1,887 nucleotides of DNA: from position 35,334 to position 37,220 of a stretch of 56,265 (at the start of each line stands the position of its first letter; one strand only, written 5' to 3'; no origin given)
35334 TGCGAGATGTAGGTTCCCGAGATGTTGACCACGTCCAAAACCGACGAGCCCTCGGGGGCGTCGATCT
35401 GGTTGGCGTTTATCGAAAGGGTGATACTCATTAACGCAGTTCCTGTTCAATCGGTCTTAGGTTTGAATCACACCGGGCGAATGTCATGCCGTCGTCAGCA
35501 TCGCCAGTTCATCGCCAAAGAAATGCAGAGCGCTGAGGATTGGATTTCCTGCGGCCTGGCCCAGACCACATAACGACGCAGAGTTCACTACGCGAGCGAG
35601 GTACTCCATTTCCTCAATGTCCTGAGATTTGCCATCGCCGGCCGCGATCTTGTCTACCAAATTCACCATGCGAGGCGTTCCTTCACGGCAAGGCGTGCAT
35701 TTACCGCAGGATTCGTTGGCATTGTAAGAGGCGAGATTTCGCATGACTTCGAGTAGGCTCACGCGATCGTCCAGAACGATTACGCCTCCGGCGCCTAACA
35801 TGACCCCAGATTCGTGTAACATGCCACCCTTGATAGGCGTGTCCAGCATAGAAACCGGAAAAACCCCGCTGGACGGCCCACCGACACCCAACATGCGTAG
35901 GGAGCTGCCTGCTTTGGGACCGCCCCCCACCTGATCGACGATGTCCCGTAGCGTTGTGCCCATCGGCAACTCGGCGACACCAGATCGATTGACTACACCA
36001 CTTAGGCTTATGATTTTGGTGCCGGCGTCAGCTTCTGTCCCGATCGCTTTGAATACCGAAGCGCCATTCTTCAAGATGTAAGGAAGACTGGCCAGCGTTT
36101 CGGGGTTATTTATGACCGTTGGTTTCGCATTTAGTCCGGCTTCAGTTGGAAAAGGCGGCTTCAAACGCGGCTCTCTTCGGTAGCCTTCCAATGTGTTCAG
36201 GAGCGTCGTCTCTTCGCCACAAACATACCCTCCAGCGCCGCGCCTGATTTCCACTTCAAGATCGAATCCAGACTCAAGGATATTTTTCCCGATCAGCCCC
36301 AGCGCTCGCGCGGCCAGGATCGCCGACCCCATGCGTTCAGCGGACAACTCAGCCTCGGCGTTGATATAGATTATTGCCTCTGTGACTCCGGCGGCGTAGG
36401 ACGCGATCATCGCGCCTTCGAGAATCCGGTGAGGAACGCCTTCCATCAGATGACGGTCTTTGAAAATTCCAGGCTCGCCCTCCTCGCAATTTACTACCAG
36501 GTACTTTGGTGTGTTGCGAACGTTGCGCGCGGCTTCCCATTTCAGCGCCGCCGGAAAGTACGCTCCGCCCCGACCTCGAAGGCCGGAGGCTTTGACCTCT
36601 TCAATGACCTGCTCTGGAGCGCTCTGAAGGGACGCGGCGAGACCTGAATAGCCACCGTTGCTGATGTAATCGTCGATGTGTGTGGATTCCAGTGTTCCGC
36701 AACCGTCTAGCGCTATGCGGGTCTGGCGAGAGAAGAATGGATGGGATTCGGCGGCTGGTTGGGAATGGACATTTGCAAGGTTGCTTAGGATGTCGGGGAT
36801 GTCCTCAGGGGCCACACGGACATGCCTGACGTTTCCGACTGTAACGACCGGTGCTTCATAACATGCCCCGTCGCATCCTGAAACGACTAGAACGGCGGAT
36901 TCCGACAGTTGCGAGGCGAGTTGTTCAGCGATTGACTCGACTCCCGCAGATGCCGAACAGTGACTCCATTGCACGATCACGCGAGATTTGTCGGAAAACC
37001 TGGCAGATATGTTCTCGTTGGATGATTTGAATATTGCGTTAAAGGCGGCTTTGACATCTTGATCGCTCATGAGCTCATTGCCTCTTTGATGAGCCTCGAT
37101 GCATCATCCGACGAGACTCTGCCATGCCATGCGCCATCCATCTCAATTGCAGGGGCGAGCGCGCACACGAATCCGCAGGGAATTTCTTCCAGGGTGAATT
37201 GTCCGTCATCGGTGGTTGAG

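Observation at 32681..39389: Tungsten-type AOR gene nested into an FdsGBA/NuoEF-type formate dehydrogenase operon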

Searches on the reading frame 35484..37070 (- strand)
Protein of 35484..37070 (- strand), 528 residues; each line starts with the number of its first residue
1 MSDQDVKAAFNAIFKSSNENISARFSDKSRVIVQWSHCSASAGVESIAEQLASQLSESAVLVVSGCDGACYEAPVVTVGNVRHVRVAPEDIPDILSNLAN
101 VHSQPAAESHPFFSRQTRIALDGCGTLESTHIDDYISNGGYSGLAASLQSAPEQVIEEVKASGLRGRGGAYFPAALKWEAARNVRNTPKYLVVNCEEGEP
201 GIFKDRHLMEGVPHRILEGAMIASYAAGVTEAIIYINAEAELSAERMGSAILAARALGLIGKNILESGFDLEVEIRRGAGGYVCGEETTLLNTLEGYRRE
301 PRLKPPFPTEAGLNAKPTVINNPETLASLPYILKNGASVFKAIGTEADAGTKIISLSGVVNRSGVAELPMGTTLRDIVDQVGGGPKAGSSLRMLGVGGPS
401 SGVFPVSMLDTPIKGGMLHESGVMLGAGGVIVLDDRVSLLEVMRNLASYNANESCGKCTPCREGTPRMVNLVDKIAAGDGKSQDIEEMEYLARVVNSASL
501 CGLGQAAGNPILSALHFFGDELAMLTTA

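Call 4: search_protein_families(library=pfam, proteins=[window:35484-37070:-])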
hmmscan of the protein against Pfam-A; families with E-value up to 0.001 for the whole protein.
window:35484-37070:- (528 aa): 4 families
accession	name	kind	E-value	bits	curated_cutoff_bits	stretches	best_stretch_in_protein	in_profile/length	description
PF01512.22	Complex1_51K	-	2.1e-40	138.5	31.2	1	159-329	1-148/150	Nuo51 FMN-binding domain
PF10589.14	NADH_4Fe-4S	-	1.6e-28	98.9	23.5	1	441-522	1-82/85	NADH-ubiquinone oxidoreductase-F iron-sulfur binding region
PF10531.15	SLBB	-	7.6e-07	29.3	27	1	354-403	2-54/55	SLBB domain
PF22461.2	SLBB_2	-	0.00017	22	27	1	354-421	3-68/79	SLBB domain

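Call 5: search_protein_families(library=ncbifam, proteins=[window:35484-37070:-])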
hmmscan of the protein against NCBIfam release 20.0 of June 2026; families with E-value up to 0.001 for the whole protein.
window:35484-37070:- (528 aa): 6 families
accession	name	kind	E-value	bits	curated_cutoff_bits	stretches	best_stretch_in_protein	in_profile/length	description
TIGR01959.1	nuoF_fam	equivalog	1.4e-131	438.7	558.65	1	128-523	10-407/410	NADH-quinone oxidoreductase subunit NuoF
NF010120.0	PRK13596.1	equivalog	1e-104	350.5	389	1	128-522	16-413/433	NADH-quinone oxidoreductase subunit NuoF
NF008436.0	PRK11278.1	equivalog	2.3e-98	330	749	1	128-522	23-422/448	NADH-quinone oxidoreductase subunit NuoF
TIGR01945.1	rnfC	subfamily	2.7e-15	55.8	245.95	1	147-249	116-216/435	RnfABCDGE type electron transport complex subunit C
NF003454.1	PRK05035.1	equivalog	2.4e-13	49.4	345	1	148-252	119-220/556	electron transport complex subunit RsxC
TIGR04481.1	PR_assoc_PrdC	equivalog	3.3e-09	36.1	490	1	153-402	74-286/425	proline reductase-associated electron transfer protein PrdC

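Call 20: search_solved_structures(query=window:35484-37070:-, max_evalue=1e-20)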
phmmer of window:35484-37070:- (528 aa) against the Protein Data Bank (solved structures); distinct sequences matched with E-value up to 1e-20: 61 (the best 60 are shown).
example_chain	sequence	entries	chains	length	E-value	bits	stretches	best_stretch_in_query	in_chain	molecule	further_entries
9bov_B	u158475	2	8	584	3.4e-135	454.8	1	36-522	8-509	NADH dehydrogenase (Quinone)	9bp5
8oh5_B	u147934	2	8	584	1.9e-129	435.8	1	33-522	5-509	NAD-reducing hydrogenase subunit HoxF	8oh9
7t2r_B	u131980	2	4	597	1.8e-128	432.6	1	36-522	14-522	NiFe hydrogenase subunit B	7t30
9n5u_B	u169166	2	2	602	3e-128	431.9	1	111-522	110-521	NfnB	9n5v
7q4v_B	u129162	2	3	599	2.3e-127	429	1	46-522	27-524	Iron hydrogenase HydB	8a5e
8a6t_B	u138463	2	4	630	1.8e-126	426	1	57-522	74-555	Electron bifurcating hydrogenase subunit HydB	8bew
9mqx_B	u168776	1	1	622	1.5e-119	403.2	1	57-521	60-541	NADH:ubiquinone oxidoreductase, NADH-binding (51 kD) subunit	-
7q4w_B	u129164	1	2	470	1.3e-118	400.1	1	132-522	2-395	Iron hydrogenase HydB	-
7p5h_B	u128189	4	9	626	2.3e-118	399.3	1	59-522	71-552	Fe-hydrogenase, subunit beta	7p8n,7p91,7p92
2fug_1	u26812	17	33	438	9.6e-112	377.5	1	127-524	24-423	NADH-quinone oxidoreductase chain 1 | NADH-QUINONE OXIDOREDUCTASE SUBUNIT 1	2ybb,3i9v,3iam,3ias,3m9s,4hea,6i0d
6q9c_B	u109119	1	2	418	2e-97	330.3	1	131-521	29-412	NADH-quinone oxidoreductase subunit F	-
7q5y_C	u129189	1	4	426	2e-97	330.2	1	131-521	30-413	NADH-quinone oxidoreductase subunit F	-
6hl2_B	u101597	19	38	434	2.2e-97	330.1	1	131-521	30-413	NADH-quinone oxidoreductase subunit F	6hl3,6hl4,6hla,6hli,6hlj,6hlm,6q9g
6q9k_B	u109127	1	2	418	5.1e-97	328.9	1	131-521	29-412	NADH-quinone oxidoreductase subunit F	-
6r7p_B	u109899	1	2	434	5.6e-97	328.7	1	131-521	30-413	NADH-quinone oxidoreductase subunit F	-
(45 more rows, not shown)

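Call 24: search_solved_structures(query=window:35484-37070:-, max_evalue=1e-127, show_alignments=3)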
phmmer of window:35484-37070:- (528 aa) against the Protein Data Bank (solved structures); distinct sequences matched with E-value up to 1e-127: 4.
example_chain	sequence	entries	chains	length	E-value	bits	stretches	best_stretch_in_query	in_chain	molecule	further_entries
9bov_B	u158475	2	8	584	3.4e-135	454.8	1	36-522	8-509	NADH dehydrogenase (Quinone)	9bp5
8oh5_B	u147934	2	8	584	1.9e-129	435.8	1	33-522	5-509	NAD-reducing hydrogenase subunit HoxF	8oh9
7t2r_B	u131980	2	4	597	1.8e-128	432.6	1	36-522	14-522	NiFe hydrogenase subunit B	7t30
9n5u_B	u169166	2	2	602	3e-128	431.9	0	111-522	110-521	NfnB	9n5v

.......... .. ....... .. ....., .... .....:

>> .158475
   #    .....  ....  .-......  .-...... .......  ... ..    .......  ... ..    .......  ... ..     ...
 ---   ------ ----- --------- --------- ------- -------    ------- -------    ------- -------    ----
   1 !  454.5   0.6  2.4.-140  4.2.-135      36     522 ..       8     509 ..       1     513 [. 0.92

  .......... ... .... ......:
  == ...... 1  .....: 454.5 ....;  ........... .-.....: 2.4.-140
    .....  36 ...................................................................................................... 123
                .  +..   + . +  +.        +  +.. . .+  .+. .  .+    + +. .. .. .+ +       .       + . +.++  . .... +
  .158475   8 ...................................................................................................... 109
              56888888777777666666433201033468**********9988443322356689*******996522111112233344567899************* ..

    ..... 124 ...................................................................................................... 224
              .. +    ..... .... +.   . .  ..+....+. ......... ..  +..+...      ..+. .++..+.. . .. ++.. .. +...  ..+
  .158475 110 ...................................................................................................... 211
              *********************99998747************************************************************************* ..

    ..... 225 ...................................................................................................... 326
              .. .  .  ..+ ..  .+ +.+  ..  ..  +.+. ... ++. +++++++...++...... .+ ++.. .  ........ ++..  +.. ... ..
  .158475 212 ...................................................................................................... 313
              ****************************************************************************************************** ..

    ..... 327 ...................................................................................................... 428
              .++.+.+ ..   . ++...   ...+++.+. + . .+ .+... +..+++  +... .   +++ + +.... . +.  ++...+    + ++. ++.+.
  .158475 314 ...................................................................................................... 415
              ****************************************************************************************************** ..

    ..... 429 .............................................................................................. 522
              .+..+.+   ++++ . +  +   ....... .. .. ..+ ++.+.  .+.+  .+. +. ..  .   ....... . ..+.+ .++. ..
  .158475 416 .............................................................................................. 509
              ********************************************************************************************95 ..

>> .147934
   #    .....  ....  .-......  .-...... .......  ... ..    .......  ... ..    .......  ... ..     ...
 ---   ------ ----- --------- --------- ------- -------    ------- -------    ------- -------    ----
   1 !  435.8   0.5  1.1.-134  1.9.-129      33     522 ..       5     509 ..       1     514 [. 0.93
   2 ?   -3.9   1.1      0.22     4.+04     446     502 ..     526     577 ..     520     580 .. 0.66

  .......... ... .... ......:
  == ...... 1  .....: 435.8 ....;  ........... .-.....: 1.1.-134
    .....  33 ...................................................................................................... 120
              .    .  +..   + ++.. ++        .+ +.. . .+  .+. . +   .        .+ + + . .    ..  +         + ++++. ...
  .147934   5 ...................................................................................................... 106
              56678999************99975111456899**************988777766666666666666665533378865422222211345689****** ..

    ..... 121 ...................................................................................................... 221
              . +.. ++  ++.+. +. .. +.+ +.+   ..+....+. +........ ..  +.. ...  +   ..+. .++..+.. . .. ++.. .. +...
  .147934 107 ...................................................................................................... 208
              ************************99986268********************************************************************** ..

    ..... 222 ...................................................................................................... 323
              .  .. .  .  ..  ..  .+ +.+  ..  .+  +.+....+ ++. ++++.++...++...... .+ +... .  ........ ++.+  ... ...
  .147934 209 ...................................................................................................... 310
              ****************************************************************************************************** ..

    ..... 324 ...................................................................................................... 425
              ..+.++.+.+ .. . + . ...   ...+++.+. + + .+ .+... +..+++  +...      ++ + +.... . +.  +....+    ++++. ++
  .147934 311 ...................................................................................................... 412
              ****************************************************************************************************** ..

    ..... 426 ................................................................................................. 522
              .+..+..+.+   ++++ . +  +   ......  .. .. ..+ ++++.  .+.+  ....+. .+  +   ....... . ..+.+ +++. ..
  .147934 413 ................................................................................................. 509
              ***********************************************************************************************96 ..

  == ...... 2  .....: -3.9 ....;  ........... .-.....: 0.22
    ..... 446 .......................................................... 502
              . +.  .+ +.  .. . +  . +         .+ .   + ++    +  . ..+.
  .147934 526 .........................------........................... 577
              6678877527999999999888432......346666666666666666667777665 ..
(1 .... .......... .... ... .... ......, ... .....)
